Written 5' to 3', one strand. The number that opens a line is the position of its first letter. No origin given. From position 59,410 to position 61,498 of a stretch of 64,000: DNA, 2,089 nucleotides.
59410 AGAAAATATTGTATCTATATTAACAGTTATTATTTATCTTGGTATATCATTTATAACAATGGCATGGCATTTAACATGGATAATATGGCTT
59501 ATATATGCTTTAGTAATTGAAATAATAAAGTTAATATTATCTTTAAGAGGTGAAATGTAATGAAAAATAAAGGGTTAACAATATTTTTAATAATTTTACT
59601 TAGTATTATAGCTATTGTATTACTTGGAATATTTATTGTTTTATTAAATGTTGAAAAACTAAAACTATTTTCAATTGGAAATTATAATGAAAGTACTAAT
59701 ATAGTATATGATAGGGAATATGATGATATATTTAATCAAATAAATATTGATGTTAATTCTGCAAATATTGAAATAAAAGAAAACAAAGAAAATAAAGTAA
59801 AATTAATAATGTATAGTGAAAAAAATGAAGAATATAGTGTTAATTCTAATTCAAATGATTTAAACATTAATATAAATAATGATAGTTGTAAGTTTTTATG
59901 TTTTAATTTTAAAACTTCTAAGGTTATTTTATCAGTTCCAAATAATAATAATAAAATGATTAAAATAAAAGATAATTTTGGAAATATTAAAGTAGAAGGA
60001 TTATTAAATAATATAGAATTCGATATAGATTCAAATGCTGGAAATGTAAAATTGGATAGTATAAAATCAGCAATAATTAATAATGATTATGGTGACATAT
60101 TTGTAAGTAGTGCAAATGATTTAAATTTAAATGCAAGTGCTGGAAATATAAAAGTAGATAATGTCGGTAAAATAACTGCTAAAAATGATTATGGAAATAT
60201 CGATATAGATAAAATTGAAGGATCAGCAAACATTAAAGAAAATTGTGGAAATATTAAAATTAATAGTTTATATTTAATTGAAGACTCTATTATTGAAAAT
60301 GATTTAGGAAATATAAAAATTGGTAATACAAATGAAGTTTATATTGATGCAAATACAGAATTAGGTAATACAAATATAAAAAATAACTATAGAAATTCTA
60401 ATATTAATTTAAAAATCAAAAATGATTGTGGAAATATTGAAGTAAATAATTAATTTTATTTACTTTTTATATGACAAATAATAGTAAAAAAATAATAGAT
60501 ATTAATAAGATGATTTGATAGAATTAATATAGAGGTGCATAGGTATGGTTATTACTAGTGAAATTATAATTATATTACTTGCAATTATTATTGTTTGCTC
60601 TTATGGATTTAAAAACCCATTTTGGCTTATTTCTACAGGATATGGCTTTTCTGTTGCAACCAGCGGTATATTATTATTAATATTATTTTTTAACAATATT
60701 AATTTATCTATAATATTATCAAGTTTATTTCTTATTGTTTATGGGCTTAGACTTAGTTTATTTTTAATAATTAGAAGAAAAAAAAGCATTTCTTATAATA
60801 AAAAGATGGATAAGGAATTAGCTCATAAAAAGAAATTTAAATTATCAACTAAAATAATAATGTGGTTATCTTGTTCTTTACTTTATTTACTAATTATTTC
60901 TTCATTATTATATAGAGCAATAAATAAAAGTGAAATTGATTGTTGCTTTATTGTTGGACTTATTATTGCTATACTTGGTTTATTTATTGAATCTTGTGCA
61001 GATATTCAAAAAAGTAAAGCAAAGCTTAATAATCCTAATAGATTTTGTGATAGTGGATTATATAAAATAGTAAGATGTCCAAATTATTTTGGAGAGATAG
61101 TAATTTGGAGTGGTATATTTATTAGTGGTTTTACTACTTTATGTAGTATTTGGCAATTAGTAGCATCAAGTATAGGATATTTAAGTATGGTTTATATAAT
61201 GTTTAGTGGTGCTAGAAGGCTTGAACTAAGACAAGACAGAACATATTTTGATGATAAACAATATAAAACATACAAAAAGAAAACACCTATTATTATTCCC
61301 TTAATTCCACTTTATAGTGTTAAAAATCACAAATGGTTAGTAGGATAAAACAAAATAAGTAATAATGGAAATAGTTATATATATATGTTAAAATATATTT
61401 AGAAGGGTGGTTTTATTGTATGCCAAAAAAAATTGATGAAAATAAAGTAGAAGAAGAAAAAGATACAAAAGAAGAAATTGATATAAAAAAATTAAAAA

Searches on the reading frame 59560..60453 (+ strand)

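Call 85: search_protein_families(library=pfam, proteins=[window:59560-60453:+], max_evalue=0.01)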
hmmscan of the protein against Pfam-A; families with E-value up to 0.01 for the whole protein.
window:59560-60453:+ (297 aa): 1 family
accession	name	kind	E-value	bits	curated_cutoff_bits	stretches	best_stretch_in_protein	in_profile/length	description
PF13349.12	DUF4097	-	3.8e-20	72.7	22.9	2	58-234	1-189/247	Toastrack DUF4097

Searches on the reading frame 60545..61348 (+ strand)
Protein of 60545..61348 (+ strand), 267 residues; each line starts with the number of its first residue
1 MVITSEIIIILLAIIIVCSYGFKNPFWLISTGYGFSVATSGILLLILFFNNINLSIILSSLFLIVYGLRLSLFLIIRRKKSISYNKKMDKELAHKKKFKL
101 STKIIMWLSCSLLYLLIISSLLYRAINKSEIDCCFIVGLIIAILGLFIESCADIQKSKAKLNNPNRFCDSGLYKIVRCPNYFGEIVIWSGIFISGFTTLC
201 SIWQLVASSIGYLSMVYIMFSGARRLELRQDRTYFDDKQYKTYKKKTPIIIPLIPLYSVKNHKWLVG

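Call 85: search_protein_families(library=pfam, proteins=[window:60545-61348:+], max_evalue=0.01)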
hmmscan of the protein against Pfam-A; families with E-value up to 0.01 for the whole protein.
window:60545-61348:+ (267 aa): 3 families
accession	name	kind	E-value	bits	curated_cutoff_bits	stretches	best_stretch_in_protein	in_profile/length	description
PF06966.17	DUF1295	-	1.3e-30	107.1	20.4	1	36-247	21-235/235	Protein of unknown function (DUF1295)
PF02544.21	Steroid_dh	-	8.4e-08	32.8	22.6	1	132-254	39-149/150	3-oxo-5-alpha-steroid 4-dehydrogenase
PF04140.19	ICMT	-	0.0023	18.7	24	0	162-205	30-69/95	Isoprenylcysteine carboxyl methyltransferase (ICMT) family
